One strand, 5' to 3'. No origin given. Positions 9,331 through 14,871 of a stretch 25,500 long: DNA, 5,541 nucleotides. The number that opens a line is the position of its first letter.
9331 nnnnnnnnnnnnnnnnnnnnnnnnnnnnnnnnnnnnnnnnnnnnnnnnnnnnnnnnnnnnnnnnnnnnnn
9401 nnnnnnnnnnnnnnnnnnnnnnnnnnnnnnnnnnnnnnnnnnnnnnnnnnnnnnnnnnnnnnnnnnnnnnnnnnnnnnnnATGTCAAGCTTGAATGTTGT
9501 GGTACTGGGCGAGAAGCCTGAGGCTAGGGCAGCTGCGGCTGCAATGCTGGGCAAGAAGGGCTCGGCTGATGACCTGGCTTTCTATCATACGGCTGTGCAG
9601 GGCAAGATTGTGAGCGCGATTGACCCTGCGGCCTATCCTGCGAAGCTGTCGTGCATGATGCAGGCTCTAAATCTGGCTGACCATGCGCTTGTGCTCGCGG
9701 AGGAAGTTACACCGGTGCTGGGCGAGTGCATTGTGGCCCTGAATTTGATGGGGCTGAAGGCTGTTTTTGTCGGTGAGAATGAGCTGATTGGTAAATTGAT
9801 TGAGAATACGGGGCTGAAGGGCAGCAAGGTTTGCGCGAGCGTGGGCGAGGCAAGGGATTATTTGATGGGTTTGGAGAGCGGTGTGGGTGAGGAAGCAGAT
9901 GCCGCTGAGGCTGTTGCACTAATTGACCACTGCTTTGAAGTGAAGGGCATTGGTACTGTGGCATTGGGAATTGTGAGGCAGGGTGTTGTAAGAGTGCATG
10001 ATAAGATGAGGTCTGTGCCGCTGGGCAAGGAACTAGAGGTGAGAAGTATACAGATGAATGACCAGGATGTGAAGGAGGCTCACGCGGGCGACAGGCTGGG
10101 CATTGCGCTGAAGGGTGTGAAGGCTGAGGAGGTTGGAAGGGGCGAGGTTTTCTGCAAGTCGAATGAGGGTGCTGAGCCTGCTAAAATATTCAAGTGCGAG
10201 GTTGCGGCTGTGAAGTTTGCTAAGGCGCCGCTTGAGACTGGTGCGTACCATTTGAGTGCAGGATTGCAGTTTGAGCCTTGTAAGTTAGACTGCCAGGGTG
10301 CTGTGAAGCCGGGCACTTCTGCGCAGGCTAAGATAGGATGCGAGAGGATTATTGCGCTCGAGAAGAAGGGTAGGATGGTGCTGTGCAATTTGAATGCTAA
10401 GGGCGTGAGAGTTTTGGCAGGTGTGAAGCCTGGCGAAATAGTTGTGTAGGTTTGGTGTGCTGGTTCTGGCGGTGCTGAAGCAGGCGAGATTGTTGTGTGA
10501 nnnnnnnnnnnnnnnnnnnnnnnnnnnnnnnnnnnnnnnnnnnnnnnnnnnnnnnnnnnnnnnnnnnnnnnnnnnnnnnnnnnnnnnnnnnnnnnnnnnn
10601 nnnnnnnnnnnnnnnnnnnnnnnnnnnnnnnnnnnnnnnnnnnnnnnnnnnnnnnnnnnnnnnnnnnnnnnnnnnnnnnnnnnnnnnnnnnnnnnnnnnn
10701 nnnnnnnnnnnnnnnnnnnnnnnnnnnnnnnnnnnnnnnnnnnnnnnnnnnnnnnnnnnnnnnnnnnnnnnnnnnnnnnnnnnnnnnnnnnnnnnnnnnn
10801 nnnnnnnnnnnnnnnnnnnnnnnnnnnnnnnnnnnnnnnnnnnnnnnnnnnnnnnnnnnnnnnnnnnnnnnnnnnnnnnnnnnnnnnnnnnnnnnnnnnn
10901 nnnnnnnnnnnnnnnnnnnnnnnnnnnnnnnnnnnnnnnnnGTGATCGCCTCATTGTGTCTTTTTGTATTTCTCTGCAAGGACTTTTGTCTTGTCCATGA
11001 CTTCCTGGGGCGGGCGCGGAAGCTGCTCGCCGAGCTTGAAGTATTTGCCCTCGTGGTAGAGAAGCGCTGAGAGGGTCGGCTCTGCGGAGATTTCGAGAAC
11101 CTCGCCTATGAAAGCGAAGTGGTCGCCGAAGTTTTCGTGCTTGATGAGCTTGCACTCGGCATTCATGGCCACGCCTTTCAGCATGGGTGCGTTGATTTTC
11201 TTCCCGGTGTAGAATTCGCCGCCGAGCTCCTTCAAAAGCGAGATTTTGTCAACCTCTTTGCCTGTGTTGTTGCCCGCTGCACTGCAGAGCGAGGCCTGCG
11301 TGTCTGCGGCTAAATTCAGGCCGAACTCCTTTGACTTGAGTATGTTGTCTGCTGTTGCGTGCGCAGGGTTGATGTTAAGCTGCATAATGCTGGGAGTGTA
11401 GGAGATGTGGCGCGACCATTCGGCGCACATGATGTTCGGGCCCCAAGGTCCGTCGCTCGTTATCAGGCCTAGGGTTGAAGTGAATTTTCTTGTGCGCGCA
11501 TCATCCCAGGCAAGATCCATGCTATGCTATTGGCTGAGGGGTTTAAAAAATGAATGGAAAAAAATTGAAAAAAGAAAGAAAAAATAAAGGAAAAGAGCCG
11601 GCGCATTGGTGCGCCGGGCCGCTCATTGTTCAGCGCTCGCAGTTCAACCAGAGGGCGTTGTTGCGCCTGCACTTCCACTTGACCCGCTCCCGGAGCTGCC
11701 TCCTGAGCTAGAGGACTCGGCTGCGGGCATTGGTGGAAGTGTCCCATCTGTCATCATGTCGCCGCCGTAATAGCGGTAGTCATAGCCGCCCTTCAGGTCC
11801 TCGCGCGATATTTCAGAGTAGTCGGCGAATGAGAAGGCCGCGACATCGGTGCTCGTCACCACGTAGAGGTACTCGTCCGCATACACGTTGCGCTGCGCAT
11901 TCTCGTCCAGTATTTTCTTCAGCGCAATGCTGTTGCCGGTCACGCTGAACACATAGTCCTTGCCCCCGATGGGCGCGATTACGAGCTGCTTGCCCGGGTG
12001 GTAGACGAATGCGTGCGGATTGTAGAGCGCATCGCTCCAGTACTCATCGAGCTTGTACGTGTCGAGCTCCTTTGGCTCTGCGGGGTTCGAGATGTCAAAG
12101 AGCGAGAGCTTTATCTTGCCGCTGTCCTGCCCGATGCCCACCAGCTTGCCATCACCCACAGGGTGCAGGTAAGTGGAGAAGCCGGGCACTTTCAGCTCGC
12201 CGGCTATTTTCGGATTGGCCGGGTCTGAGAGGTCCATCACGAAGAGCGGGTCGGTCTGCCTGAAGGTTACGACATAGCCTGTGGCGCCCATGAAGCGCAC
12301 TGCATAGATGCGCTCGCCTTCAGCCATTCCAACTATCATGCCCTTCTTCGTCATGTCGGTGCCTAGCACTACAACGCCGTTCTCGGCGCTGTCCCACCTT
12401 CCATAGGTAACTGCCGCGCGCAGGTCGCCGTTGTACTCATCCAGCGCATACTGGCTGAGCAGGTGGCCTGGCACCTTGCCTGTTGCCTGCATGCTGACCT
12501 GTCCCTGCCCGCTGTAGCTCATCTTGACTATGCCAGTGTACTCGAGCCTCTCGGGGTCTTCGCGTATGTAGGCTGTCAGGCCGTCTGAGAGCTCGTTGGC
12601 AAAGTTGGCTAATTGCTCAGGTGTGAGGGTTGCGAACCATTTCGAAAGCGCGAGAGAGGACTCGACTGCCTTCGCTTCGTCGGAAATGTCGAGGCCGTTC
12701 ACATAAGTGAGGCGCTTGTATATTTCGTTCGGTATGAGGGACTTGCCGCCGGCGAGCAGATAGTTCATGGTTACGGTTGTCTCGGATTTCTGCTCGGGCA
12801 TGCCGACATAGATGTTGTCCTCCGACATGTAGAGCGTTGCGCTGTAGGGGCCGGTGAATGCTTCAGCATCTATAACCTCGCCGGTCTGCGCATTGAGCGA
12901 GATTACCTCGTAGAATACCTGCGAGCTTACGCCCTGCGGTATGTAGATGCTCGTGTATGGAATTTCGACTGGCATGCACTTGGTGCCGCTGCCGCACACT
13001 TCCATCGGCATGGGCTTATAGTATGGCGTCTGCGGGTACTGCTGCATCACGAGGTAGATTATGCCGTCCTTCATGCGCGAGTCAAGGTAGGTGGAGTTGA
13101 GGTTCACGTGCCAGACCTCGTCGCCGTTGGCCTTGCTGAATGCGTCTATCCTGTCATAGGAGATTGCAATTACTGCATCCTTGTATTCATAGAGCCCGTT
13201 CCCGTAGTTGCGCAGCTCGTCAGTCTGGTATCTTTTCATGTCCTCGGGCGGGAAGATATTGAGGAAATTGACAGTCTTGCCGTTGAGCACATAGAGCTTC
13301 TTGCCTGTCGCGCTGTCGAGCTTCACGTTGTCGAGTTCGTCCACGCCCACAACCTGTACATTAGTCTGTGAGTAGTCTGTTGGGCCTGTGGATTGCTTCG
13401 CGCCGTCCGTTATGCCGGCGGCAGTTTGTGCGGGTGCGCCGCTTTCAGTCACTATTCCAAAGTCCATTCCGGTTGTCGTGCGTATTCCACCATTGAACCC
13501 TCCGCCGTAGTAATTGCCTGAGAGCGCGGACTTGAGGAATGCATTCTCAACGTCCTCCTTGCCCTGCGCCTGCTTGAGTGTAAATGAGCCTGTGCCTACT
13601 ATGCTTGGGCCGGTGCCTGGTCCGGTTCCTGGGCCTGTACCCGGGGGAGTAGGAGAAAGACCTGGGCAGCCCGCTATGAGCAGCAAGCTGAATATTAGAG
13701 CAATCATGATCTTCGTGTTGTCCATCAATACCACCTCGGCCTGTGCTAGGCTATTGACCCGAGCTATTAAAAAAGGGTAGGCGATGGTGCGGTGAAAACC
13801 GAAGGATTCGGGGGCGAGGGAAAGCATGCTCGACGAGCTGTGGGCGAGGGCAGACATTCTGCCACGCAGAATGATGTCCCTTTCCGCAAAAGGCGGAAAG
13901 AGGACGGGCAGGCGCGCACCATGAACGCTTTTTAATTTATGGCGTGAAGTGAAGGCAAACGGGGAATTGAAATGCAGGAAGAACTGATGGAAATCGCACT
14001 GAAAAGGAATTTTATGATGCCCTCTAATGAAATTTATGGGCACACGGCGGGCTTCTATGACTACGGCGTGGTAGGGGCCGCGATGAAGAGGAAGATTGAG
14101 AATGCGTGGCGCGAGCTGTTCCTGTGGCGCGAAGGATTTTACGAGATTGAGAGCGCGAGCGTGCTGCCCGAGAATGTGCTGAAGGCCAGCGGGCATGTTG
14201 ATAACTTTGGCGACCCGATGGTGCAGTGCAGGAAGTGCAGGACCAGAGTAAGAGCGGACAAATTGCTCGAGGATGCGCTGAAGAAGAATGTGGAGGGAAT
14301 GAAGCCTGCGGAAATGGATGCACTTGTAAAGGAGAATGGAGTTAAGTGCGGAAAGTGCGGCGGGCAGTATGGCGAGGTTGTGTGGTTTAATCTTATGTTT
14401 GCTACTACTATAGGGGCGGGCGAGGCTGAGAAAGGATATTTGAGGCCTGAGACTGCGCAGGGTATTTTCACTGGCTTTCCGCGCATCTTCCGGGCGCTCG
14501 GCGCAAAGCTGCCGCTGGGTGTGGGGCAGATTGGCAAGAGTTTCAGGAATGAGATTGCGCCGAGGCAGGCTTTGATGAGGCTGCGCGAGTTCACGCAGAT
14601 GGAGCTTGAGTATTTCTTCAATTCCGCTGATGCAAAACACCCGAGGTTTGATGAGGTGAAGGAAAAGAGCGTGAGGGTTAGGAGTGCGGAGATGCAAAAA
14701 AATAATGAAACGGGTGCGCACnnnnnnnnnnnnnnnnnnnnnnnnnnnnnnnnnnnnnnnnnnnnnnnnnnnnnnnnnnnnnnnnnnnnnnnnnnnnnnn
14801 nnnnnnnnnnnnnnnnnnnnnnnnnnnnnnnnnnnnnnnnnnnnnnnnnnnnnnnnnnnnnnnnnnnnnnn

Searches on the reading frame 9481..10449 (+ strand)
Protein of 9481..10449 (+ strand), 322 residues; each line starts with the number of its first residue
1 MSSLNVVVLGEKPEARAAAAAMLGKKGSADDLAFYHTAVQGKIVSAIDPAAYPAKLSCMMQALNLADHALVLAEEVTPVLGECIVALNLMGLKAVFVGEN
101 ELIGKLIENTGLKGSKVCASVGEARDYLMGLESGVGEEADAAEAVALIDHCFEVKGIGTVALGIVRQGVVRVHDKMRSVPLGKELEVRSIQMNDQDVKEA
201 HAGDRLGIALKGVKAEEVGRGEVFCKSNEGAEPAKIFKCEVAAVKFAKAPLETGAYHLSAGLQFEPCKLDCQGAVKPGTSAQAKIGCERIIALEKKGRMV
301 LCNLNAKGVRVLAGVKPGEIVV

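Call 24: search_protein_families(library=pfam, proteins=[window:9481-10449:+])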
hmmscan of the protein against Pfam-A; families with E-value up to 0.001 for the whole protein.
window:9481-10449:+ (322 aa): 1 family
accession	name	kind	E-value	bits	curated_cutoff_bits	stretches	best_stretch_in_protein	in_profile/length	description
PF03144.31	GTP_EFTU_D2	-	2.4e-13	50.7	30.3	1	158-225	1-73/73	Elongation factor Tu domain 2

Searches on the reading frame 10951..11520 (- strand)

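Call 24: search_protein_families(library=pfam, proteins=[window:10951-11520:-])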
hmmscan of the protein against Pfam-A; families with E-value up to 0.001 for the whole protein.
window:10951-11520:- (189 aa): 1 family
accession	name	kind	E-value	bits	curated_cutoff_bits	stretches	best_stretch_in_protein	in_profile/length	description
PF01613.24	Flavin_Reduct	-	6.7e-27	94.9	27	1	11-163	2-152/153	Flavin reductase like domain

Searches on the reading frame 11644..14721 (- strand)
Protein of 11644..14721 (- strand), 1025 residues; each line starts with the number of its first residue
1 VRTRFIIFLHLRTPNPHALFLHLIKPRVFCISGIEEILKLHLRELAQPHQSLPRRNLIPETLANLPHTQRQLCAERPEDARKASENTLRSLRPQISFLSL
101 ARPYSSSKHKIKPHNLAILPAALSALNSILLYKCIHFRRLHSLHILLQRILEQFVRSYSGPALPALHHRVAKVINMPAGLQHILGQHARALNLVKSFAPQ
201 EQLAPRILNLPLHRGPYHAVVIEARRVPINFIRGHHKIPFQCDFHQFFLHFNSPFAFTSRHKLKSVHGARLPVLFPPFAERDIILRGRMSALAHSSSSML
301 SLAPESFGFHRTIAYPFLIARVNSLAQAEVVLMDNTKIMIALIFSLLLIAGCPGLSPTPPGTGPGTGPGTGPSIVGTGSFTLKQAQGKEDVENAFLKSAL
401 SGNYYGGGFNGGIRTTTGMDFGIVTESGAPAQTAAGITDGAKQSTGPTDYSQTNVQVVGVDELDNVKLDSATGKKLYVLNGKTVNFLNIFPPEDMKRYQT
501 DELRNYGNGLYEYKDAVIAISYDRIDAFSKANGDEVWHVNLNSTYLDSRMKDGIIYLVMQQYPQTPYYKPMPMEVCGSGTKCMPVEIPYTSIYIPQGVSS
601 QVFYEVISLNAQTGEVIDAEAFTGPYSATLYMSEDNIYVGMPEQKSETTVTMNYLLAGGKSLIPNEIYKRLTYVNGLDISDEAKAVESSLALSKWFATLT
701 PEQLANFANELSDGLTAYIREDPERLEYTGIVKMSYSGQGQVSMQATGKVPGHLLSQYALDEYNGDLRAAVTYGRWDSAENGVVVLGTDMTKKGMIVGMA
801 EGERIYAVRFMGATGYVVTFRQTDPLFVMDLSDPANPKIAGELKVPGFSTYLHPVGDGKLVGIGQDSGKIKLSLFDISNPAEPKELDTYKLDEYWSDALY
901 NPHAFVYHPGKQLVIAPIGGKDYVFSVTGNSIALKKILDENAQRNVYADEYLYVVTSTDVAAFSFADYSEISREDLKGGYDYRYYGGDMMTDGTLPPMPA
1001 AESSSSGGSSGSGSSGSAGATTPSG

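Call 24: search_protein_families(library=pfam, proteins=[window:11644-14721:-])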
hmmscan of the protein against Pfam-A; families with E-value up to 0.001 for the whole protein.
window:11644-14721:- (1025 aa): 1 family
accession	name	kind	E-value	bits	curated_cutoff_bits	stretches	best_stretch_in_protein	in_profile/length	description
PF09826.15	Beta_propel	-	3.4e-107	359.8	22.4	1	450-967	1-494/495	Beta propeller domain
